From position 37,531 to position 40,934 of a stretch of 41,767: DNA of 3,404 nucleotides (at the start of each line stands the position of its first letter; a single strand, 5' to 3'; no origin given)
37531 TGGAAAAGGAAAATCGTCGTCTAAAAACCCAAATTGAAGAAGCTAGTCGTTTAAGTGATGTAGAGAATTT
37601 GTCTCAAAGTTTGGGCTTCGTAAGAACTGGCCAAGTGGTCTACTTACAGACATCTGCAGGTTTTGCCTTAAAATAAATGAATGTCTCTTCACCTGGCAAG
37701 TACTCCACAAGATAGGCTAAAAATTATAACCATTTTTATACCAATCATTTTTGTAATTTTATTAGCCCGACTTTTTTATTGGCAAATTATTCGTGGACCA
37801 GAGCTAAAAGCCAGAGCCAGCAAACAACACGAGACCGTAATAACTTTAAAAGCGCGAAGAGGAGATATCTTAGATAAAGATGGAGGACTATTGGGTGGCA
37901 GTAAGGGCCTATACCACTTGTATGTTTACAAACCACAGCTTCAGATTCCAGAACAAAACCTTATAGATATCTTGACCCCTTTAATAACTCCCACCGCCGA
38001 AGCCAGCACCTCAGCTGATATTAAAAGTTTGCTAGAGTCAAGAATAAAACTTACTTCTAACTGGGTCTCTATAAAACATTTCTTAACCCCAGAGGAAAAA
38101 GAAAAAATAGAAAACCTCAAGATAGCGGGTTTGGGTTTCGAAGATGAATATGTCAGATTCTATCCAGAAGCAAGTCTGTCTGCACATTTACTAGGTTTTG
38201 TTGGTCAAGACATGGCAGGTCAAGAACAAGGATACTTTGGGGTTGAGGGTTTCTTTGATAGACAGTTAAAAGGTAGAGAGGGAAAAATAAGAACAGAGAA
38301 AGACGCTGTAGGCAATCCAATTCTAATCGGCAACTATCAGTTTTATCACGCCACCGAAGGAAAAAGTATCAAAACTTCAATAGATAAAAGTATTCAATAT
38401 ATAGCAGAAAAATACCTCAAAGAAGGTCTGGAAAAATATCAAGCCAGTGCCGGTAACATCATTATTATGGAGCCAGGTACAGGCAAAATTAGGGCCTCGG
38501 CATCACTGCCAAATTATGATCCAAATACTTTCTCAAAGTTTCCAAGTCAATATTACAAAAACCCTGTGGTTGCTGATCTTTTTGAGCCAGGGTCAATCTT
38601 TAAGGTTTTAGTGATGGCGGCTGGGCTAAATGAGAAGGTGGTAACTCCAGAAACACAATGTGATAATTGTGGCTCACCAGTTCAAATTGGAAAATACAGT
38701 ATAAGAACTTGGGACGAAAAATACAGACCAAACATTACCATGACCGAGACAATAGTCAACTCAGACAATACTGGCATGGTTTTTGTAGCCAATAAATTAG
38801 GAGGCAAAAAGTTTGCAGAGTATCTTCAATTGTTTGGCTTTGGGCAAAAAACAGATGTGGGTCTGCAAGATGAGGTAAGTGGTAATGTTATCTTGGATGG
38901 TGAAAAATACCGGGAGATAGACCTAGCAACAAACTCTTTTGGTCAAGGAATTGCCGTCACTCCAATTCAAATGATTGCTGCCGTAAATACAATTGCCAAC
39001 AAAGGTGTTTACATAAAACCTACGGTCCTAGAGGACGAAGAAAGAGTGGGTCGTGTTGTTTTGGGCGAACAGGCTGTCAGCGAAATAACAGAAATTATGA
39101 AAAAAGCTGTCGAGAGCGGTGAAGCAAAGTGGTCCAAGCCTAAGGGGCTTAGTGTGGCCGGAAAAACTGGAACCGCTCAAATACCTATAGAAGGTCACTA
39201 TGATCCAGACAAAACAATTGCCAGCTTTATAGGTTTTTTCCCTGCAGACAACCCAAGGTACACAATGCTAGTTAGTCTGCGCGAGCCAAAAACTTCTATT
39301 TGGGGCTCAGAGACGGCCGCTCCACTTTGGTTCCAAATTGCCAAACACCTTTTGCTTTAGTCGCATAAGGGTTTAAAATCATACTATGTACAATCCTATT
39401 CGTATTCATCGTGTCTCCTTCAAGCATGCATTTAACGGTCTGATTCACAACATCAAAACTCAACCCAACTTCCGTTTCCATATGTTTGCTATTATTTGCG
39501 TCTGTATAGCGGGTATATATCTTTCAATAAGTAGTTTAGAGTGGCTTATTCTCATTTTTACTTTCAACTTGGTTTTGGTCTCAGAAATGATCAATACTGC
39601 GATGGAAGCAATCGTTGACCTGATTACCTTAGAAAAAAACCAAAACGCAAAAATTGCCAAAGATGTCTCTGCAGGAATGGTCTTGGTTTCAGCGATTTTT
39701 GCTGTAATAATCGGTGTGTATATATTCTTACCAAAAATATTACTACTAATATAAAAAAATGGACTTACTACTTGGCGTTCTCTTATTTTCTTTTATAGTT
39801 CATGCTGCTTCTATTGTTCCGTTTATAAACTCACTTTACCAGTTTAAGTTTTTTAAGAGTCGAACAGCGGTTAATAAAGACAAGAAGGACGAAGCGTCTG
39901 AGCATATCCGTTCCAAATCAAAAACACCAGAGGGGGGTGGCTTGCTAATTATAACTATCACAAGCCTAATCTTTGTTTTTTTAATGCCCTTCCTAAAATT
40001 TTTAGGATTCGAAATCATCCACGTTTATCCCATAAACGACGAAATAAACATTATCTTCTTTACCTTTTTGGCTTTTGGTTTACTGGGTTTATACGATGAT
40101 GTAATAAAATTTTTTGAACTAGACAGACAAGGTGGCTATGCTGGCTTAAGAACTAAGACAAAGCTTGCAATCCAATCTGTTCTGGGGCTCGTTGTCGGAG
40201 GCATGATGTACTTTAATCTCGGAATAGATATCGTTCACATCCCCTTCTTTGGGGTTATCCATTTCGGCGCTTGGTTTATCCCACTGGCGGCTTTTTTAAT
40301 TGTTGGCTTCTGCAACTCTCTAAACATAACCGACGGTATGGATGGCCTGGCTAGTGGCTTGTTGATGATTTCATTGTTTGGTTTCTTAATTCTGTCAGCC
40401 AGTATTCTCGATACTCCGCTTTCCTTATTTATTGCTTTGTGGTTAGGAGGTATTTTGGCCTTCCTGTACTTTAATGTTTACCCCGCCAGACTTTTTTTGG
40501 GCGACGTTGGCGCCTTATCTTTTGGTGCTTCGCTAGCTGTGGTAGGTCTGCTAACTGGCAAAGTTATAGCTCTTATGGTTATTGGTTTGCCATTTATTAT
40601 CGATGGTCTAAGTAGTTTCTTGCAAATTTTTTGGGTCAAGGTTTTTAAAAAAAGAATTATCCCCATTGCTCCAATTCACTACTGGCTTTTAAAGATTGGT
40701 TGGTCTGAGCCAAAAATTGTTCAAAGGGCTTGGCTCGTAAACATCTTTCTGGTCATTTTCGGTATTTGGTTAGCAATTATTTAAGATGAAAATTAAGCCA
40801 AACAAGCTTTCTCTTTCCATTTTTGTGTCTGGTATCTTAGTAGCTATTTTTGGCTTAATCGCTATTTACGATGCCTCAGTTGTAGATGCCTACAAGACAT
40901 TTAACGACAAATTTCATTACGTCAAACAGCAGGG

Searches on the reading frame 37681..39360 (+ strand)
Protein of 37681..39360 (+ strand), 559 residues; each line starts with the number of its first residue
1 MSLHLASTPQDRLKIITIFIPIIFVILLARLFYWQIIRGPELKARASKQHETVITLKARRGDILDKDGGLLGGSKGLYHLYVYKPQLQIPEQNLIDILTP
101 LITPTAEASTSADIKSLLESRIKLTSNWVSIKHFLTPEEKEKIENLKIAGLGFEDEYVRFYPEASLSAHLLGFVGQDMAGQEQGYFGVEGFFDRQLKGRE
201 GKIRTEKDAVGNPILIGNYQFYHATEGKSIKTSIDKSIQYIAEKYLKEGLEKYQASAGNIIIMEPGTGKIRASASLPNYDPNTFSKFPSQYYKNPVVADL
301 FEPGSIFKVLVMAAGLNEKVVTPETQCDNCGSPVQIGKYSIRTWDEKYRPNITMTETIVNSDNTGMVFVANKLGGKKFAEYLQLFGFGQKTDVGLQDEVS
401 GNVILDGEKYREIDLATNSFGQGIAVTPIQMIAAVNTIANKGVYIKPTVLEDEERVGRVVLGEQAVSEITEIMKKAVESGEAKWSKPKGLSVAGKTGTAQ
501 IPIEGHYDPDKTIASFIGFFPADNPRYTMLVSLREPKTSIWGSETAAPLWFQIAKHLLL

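Call 58: search_protein_families(library=pfam, proteins=[window:37681-39360:+], max_evalue=0.01)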
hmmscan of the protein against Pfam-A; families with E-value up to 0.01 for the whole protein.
window:37681-39360:+ (559 aa): 3 families
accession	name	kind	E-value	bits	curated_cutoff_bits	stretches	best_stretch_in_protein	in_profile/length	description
PF00905.27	Transpeptidase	-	5.4e-66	223.3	22.1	1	260-550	3-294/299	Penicillin binding protein transpeptidase domain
PF03717.20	PBP_dimer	-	1.2e-17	65.4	24.4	1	56-214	2-176/180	Penicillin-binding Protein dimerisation domain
PF13354.11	Beta-lactamase2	-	0.0039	17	22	0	301-499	21-190/214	Beta-lactamase enzyme family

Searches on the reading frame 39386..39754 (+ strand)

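Call 58: search_protein_families(library=pfam, proteins=[window:39386-39754:+], max_evalue=0.01)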
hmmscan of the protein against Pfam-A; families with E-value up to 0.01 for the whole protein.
window:39386-39754:+ (122 aa): 1 family
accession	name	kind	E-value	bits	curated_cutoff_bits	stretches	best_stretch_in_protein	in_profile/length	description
PF01219.24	DAGK_prokar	-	3.6e-34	117.1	22.3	1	13-114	1-102/102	Prokaryotic diacylglycerol kinase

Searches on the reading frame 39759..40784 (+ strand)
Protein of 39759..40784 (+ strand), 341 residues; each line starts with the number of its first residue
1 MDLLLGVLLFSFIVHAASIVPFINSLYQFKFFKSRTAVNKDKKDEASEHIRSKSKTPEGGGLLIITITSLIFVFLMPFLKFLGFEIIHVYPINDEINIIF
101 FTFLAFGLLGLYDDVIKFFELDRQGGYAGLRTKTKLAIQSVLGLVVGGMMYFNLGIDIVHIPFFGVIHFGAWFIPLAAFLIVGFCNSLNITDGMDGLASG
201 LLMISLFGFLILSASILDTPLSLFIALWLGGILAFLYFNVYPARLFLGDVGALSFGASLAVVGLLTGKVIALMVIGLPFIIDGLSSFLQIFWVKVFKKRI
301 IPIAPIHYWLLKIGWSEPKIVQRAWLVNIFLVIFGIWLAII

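Call 58: search_protein_families(library=pfam, proteins=[window:39759-40784:+], max_evalue=0.01)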
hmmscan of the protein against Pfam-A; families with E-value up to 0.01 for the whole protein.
window:39759-40784:+ (341 aa): 1 family
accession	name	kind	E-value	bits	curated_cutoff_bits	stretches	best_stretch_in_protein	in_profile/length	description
PF00953.26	Glycos_transf_4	-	2.6e-29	102.7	27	1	98-265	3-158/160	Glycosyl transferase family 4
